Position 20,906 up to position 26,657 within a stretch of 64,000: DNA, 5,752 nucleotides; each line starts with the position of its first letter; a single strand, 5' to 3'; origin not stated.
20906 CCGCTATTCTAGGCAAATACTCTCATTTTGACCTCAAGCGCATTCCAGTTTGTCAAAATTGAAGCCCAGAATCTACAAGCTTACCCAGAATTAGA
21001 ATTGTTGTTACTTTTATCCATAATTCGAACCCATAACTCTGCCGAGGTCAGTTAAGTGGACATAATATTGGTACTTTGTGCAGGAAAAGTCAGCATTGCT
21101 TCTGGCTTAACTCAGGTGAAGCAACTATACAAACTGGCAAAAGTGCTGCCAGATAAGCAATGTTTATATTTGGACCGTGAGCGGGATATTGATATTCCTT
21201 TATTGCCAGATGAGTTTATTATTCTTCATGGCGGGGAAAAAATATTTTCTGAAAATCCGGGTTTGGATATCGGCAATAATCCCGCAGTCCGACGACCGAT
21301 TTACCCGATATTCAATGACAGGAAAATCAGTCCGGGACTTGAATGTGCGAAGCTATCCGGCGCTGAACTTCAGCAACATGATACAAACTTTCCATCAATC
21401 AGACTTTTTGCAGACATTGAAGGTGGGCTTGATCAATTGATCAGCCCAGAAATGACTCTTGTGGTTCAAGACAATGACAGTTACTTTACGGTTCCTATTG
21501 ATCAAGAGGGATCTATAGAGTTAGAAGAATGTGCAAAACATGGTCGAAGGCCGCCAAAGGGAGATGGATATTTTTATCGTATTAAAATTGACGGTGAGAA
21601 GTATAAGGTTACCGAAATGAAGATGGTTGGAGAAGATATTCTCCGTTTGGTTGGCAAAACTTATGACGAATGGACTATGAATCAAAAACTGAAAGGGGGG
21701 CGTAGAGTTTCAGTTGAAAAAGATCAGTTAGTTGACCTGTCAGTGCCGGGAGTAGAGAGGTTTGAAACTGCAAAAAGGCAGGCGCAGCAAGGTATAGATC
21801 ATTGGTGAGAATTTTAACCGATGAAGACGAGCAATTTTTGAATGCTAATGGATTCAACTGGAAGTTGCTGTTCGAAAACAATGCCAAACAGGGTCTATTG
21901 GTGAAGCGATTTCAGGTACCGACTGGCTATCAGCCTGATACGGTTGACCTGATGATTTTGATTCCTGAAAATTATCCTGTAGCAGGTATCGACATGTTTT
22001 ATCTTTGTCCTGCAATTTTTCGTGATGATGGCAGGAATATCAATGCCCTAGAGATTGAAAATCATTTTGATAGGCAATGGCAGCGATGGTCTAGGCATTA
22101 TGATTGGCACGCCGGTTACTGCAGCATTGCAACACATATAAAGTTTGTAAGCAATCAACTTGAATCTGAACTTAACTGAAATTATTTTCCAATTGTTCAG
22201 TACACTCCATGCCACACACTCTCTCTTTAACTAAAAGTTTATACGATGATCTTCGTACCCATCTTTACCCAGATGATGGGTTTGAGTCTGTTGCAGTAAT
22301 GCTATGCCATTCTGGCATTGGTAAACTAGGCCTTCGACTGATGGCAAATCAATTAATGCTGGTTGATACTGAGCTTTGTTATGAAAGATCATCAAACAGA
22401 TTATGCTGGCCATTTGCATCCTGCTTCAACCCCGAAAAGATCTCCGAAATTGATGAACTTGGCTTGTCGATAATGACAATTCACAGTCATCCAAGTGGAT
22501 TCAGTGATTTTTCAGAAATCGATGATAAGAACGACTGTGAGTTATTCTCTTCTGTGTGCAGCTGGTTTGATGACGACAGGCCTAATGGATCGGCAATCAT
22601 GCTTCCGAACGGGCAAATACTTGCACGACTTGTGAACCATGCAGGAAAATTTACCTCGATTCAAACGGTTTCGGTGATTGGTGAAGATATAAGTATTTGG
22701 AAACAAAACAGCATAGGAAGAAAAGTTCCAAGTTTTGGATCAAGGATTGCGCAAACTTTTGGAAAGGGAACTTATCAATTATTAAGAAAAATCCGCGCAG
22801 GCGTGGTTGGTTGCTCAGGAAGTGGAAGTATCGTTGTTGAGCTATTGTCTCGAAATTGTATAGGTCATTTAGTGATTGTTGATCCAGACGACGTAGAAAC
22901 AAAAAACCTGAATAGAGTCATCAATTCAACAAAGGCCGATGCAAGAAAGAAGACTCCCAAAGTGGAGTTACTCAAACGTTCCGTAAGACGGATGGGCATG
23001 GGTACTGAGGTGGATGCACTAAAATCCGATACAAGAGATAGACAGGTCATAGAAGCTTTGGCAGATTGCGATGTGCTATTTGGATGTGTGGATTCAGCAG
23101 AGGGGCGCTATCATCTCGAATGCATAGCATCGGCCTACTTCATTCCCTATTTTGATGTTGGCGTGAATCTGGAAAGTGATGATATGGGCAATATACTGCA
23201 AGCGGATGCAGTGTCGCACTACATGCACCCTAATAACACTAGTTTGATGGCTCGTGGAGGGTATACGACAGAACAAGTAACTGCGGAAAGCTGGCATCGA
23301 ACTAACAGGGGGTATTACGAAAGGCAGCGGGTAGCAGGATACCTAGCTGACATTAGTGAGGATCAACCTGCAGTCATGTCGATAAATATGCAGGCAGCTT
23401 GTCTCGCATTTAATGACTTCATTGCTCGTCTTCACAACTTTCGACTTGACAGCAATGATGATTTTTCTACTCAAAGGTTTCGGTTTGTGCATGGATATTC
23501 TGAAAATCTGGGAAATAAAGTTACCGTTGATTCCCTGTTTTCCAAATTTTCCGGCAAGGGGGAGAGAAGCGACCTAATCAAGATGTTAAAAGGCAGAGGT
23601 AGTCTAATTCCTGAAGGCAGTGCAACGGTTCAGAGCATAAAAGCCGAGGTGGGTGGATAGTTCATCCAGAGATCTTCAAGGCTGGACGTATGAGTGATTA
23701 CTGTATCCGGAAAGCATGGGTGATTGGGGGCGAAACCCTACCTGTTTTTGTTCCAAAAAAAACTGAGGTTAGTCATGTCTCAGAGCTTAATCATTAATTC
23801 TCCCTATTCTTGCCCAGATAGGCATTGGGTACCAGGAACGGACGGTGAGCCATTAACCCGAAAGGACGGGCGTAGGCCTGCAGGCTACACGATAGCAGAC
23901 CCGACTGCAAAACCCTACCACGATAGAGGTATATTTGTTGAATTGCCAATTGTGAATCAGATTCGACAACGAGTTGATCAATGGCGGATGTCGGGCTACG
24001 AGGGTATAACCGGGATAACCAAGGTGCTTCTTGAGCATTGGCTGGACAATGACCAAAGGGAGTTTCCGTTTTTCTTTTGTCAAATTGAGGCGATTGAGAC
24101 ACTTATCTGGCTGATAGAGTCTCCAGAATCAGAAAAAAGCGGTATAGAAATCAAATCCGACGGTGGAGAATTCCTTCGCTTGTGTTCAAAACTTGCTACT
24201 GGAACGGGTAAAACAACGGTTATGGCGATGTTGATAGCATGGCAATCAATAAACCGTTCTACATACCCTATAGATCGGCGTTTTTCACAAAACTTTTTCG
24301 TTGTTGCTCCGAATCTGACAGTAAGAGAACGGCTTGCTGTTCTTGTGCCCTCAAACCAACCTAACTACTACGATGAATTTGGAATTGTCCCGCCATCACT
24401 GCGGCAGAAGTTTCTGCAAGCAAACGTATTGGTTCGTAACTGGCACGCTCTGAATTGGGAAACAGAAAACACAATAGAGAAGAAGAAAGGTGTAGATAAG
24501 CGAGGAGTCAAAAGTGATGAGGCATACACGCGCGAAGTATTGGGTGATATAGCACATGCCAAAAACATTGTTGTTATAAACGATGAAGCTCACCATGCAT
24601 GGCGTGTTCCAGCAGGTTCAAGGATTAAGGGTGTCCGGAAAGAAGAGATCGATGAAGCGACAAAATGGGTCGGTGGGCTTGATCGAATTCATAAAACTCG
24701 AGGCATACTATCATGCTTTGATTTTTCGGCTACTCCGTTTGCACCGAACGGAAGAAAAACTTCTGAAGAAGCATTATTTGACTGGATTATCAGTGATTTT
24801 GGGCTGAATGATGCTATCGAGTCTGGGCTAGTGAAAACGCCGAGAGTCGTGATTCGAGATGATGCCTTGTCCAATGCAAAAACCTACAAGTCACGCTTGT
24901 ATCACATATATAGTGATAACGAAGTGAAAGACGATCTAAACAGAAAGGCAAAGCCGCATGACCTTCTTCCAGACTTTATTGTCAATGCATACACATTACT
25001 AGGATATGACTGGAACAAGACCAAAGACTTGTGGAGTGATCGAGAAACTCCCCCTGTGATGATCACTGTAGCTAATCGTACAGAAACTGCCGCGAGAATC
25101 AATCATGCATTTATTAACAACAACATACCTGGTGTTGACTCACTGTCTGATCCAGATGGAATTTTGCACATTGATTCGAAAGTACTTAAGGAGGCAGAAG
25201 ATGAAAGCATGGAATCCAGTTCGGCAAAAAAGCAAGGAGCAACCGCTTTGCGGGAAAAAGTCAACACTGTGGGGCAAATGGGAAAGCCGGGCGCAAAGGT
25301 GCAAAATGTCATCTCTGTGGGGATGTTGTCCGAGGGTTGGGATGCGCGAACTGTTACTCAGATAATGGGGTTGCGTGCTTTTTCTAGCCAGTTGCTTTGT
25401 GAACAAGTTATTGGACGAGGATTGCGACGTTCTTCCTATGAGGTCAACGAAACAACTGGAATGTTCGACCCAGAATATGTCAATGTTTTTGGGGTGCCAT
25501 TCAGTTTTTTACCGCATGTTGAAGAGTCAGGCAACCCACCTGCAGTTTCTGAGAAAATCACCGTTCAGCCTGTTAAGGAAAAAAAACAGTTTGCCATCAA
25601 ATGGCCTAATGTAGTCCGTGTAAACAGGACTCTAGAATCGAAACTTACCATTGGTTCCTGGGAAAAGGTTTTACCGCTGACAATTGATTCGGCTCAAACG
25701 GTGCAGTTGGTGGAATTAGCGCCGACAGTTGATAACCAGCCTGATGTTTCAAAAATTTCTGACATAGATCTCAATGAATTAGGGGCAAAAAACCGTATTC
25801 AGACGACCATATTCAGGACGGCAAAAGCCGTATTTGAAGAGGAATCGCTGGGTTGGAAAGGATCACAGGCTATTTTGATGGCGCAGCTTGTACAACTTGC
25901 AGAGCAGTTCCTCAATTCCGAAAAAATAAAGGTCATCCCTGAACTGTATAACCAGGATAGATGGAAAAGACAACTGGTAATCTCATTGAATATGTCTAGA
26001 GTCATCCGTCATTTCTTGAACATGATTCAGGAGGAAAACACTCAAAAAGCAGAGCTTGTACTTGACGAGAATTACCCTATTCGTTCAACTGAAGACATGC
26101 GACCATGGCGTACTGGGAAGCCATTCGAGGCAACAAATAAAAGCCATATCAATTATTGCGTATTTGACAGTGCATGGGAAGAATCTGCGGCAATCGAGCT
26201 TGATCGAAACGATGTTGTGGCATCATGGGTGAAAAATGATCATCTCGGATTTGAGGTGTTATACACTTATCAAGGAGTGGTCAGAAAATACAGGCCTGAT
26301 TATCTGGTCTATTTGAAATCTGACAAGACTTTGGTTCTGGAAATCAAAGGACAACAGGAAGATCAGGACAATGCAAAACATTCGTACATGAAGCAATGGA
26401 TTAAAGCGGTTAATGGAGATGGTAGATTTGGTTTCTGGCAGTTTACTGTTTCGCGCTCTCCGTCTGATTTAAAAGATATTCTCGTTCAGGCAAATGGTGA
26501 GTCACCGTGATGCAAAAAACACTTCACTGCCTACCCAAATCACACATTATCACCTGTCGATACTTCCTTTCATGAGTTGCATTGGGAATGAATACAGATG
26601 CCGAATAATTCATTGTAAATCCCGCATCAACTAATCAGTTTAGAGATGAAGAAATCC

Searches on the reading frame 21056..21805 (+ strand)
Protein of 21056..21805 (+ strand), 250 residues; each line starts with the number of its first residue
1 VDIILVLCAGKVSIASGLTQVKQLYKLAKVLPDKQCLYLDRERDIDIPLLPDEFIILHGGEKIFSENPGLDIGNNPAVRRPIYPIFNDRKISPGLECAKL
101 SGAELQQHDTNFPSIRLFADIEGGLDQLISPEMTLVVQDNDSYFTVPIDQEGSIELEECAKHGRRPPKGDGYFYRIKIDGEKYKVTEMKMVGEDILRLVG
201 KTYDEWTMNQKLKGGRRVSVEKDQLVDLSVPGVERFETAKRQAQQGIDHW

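Call 39: search_protein_families(library=pfam, proteins=[window:21056-21805:+], max_evalue=0.01)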
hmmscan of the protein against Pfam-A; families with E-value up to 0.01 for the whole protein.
window:21056-21805:+ (250 aa): 1 family
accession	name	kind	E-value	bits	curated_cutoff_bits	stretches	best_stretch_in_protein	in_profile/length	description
PF14452.12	Multi_ubiq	-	5.1e-11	43.1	24.5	1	174-240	1-68/69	Multiubiquitin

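Call 77: search_protein_families(library=ncbifam, proteins=[window:21056-21805:+], max_evalue=0.00001)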
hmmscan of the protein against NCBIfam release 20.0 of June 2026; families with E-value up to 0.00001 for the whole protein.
window:21056-21805:+ (250 aa): 0 families

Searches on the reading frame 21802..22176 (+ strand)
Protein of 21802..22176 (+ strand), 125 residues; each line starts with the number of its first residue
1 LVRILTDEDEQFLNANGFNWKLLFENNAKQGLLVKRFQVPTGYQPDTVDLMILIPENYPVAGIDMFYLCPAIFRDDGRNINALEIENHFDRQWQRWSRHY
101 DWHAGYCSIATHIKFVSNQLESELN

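Call 3: search_protein_families(library=pfam, proteins=[window:21802-22176:+], max_evalue=0.1)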
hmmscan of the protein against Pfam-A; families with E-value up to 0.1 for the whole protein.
window:21802-22176:+ (125 aa): 1 family
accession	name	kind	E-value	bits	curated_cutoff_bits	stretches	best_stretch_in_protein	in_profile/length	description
PF14462.11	Prok-E2_E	-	7.5e-30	103.7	25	1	5-122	1-122/123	Prokaryotic E2 family E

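Call 4: search_protein_families(library=padloc, proteins=[window:21802-22176:+], max_evalue=0.1)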
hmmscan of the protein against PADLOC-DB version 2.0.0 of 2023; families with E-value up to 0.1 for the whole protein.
window:21802-22176:+ (125 aa): 0 families

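Call 77: search_protein_families(library=ncbifam, proteins=[window:21802-22176:+], max_evalue=0.00001)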
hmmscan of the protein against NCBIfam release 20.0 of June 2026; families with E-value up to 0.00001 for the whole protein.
window:21802-22176:+ (125 aa): 0 families

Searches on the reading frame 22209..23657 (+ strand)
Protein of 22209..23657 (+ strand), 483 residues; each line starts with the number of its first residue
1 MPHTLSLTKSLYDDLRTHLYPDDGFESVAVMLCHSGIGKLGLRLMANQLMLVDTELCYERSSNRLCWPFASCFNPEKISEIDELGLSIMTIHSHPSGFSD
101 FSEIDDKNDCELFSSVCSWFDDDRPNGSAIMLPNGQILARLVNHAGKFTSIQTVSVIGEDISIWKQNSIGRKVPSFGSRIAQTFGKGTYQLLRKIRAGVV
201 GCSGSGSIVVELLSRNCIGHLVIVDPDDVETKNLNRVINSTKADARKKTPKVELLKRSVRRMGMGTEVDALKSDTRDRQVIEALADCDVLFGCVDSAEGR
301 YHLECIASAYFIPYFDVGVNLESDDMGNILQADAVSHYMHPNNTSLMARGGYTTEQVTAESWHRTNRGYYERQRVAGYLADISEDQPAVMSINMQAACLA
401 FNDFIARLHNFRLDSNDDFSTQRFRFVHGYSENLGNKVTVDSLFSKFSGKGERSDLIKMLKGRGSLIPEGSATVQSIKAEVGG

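Call 3: search_protein_families(library=pfam, proteins=[window:22209-23657:+], max_evalue=0.1)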
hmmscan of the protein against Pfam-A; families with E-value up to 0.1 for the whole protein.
window:22209-23657:+ (483 aa): 3 families
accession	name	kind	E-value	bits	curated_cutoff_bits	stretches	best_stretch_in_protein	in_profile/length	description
PF00899.27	ThiF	-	3.9e-25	88.8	28.1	1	182-343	8-168/238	ThiF family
PF14464.11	Prok-JAB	-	0.00026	21.3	25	1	9-115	2-98/114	Prokaryotic homologs of the JAB domain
PF03602.21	Cons_hypoth95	-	0.097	12.8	24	0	202-251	49-97/182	Conserved hypothetical protein 95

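Call 4: search_protein_families(library=padloc, proteins=[window:22209-23657:+], max_evalue=0.1)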
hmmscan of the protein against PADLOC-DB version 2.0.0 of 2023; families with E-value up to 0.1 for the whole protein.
window:22209-23657:+ (483 aa): 25 families
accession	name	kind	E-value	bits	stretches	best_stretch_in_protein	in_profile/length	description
PDLC00829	E1-E2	-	4.2e-10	37.3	1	190-307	167-283/426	E1-E2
PDLC00840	E1-E2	-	3.8e-09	34.1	1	189-291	208-310/458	E1-E2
PDLC00848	E1-E2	-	1.5e-07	28.1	1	192-294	372-473/607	E1-E2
PDLC00844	E1-E2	-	2.8e-07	27.6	1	191-296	273-377/489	E1-E2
PDLC00832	E1-E2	-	3e-07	27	1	189-273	333-414/588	E1-E2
PDLC00828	E1-E2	-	6e-07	27.1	1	191-275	172-253/431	E1-E2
PDLC00836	E1-E2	-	6.1e-07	26.4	1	189-236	336-383/602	E1-E2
PDLC00855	E1-E2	-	6.2e-07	26.8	1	189-291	297-403/579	E1-E2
PDLC00850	E1-E2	-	9e-07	25.7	1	182-294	304-413/566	E1-E2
PDLC00856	E1-E2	-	1.6e-06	24.9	1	194-294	322-420/573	E1-E2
PDLC00851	E1-E2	-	1.9e-06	25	1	186-249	232-295/491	E1-E2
PDLC00834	E1-E2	-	2e-06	24.7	1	195-275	303-382/564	E1-E2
PDLC00839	E1-E2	-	1.9e-05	21.1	1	192-251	368-427/602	E1-E2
PDLC00837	E1-E2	-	3.7e-05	20.7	1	190-278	321-410/593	E1-E2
PDLC00835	E1-E2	-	5.5e-05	19.7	1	196-306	375-483/778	E1-E2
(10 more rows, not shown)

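Call 65: find_related_loci(query=window:22209-23657:+, collection=genome_contigs, flank=7000)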
Query window:22209-23657:+ (483 aa) in genome_contigs; peptide patterns used: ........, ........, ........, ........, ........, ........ (x = any residue, [..] = any of these).
121 stretches matched a pattern, but none encodes a relative of the query by tblastn (E <= 1e-3).

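Call 68: find_related_loci(query=A4, collection=genome_contigs, flank=7000)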
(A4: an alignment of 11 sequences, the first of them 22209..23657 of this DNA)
Query A4 (483 aa) in genome_contigs; peptide patterns used: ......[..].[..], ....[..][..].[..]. (x = any residue, [..] = any of these).
78 stretches matched a pattern; 53 encode a relative of the query (tblastn E <= 1e-3); 53 distinct loci.
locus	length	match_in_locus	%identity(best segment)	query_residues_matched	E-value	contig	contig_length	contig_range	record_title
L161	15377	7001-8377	62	3-461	0e+0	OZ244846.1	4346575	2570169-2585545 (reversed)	MAG: Gammaproteobacteria bacterium isolate c4b6e239-c71f-4241-b0b0-6ad111843a63 genome assembly, chromosome: 1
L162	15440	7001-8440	60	3-482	0e+0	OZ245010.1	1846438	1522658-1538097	MAG: Candidatus Oxydemutatoraceae bacterium isolate ab49ed24-c91f-451f-9d16-9eaa7661b6c2 genome assembly, chromosome: 1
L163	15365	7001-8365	62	7-461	0e+0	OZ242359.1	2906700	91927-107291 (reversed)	MAG: Candidatus Azotimanducaceae bacterium isolate 7bf1feec-c378-4ebb-b472-d470633686a9 genome assembly, chromosome: 1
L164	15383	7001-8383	60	1-461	0e+0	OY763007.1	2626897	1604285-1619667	MAG: Nitrospirales bacterium isolate d9641d0a-9015-4cc2-bf8e-6a264f466c72 genome assembly, chromosome: 1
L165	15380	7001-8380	61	3-461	0e+0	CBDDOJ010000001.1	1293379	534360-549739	MAG: Arenicellales bacterium isolate a9d0d3a5-81af-420e-bf60-509b1b1d7e24 genome assembly, contig: contig_1, whole genom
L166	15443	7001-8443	58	3-483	0e+0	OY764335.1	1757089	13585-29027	MAG: uncultured candidatus Porisulfidus sp. isolate 93d2c08f-77fa-417a-97c6-1065e5bfdc34 genome assembly, chromosome: 1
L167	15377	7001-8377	61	3-461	0e+0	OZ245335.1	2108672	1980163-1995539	MAG: Candidatus Oxydemutatoraceae bacterium isolate 54d75c65-e004-4b4c-ad08-27c8a9043495 genome assembly, chromosome: 1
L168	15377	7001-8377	60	3-461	0e+0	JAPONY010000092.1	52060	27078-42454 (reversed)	MAG: Gammaproteobacteria bacterium isolate APA_bin_21 c_000000559382, whole genome shotgun sequence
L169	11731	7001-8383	56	1-461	0e+0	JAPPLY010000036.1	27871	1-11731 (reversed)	MAG: Bdellovibrionales bacterium isolate RHO3_bin_33 NODE_3058_length_27871_cov_14.255572, whole genome shotgun sequence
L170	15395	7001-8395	57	1-465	0e+0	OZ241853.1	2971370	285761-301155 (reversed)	MAG: Gammaproteobacteria bacterium isolate 9f978ea2-b772-4466-b0fc-4a38a3b03b23 genome assembly, chromosome: 1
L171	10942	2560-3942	59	1-461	0e+0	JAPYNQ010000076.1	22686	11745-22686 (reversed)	MAG: Gammaproteobacteria bacterium isolate r_call15 Seq76, whole genome shotgun sequence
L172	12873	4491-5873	56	1-461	0e+0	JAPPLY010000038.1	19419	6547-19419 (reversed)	MAG: Bdellovibrionales bacterium isolate RHO3_bin_33 NODE_4418_length_19419_cov_14.394753, whole genome shotgun sequence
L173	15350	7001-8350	59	4-454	6e-180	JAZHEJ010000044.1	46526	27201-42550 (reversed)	MAG: Candidatus Tethybacter castellensis isolate Cym b2r NODE_32_length_46526_cov_9_513208, whole genome shotgun sequenc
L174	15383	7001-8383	55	1-461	3e-179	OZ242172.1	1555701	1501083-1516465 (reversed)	MAG: Bdellovibrionales bacterium isolate 4279971f-fc04-4b2c-a4cb-decded2a49d9 genome assembly, chromosome: 1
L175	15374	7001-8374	54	4-461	5e-179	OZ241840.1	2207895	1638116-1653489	MAG: Bdellovibrionales bacterium isolate c863a131-a975-4ce1-8af7-b9d89bf78701 genome assembly, chromosome: 1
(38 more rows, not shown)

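Call 77: search_protein_families(library=ncbifam, proteins=[window:22209-23657:+], max_evalue=0.00001)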
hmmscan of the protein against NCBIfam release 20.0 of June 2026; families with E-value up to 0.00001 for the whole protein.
window:22209-23657:+ (483 aa): 17 families
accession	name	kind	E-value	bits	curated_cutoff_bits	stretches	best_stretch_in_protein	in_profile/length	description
TIGR02356.1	adenyl_thiF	equivalog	2.4e-18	66.2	275.25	1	184-316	11-141/203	thiazole biosynthesis adenylyltransferase ThiF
NF006395.0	PRK08644.1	equivalog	3.5e-16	59.5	159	1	176-300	12-133/215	sulfur carrier protein ThiS adenylyltransferase ThiF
NF006204.0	PRK08328.1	equivalog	6.1e-13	48.9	339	1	181-316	14-148/231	hypothetical protein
NF004281.0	PRK05690.1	subfamily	1.7e-12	47.1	266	1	184-313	22-149/250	molybdopterin-synthase adenylyltransferase MoeB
NF009123.0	PRK12475.1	subfamily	2.1e-12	47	510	1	185-315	15-145/338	MoeB/ThiF family adenylyltransferase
NF047750.1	SAMPActivE1UbaA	equivalog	7.9e-12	45.1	450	1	192-313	30-149/270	SAMP-activating enzyme E1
NF006444.0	PRK08762.1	equivalog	7.3e-11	41.3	449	1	189-304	142-255/387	molybdopterin-synthase adenylyltransferase MoeB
TIGR02355.1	moeB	equivalog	3e-10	39.9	376.55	1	192-307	22-135/240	molybdopterin-synthase adenylyltransferase MoeB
NF004111.0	PRK05600.1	equivalog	1.1e-09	37.9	437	1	183-304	30-149/371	ThiF family adenylyltransferase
TIGR02354.1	thiF_fam2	equivalog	1.4e-09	38.1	152.2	1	181-300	8-124/200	thiamine biosynthesis protein ThiF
NF006077.0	PRK08223.1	equivalog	4.9e-09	35.6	266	1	190-296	24-128/296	hypothetical protein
NF004804.0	PRK06153.1-3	equivalog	6.1e-09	35.4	340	1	190-323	175-306/401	hypothetical protein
NF011696.0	PRK15116.1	equivalog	1e-08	35.2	304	1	179-301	15-136/268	tRNA cyclic N6-threonylcarbamoyladenosine(37) synthase TcdA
NF004805.0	PRK06153.1-4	equivalog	1e-07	31.4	352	1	192-324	173-303/392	hypothetical protein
NF058523.1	6A-MBL_cap2_3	equivalog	7.9e-07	28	320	1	196-290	300-395/665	anti-phage 6A-MBL system cap2_3 protein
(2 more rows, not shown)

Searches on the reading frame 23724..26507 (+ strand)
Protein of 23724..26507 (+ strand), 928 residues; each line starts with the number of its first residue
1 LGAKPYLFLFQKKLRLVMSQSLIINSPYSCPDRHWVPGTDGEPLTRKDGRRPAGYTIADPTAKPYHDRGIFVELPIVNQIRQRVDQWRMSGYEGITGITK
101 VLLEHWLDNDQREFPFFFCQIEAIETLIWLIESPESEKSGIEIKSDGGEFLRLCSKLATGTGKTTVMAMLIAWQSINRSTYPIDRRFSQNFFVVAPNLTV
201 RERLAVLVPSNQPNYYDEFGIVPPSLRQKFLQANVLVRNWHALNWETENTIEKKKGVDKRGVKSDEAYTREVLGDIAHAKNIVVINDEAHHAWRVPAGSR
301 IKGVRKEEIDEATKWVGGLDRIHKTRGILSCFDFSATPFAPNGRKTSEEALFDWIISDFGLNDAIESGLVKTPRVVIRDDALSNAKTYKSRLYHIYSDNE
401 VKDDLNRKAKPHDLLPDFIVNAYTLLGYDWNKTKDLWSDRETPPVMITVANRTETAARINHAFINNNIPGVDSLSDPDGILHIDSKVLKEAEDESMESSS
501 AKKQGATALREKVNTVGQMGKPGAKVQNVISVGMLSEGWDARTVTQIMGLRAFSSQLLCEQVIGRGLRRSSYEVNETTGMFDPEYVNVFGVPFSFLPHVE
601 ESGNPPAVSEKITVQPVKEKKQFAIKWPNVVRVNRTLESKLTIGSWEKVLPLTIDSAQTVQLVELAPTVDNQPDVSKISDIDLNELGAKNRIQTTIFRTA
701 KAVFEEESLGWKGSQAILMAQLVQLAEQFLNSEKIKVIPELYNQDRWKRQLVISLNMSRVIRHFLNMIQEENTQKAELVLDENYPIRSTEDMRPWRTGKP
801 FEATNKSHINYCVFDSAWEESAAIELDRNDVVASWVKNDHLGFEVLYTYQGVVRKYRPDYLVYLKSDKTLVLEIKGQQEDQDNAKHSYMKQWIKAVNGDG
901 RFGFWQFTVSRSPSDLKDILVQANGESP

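Call 3: search_protein_families(library=pfam, proteins=[window:23724-26507:+], max_evalue=0.1)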
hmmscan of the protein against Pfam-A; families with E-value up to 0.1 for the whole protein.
window:23724-26507:+ (928 aa): 3 families
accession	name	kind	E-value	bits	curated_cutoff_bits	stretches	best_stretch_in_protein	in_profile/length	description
PF04851.21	ResIII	-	3.4e-09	37.3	22.5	1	119-295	7-140/164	Type III restriction enzyme, res subunit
PF19778.5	RE_endonuc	-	0.036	14.3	23.4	1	806-887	2-83/108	Endonuclease domain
PF18766.7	SWI2_SNF2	-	0.052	13.6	26.7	0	273-372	111-187/221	SWI2/SNF2 ATPase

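Call 4: search_protein_families(library=padloc, proteins=[window:23724-26507:+], max_evalue=0.1)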
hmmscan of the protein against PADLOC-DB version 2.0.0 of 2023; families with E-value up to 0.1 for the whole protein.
window:23724-26507:+ (928 aa): 5 families
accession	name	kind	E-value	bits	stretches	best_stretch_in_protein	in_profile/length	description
PDLC03648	REase_III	-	4.5e-11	39.6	1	527-569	312-354/871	Type III restriction enzyme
PDLC03658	mREase_IV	-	7.2e-05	18.7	1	523-585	499-561/953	Type IV methyl-directed restriction enzyme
PDLC03650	REase_III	-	0.00037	17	0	519-570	371-422/898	Type III restriction enzyme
PDLC03647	REase_III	-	0.00073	15.8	1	526-569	507-550/989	Type III restriction enzyme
PDLC03659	mREase_IV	-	0.0076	12.1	1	524-571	508-555/945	Type IV methyl-directed restriction enzyme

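Call 77: search_protein_families(library=ncbifam, proteins=[window:23724-26507:+], max_evalue=0.00001)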
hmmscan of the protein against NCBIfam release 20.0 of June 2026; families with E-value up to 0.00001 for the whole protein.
window:23724-26507:+ (928 aa): 1 family
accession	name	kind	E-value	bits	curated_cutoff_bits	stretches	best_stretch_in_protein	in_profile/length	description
NF046055.1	restr_BPTD_3080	equivalog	0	1040.4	800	1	20-922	2-968/970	BPTD_3080 family restriction endonuclease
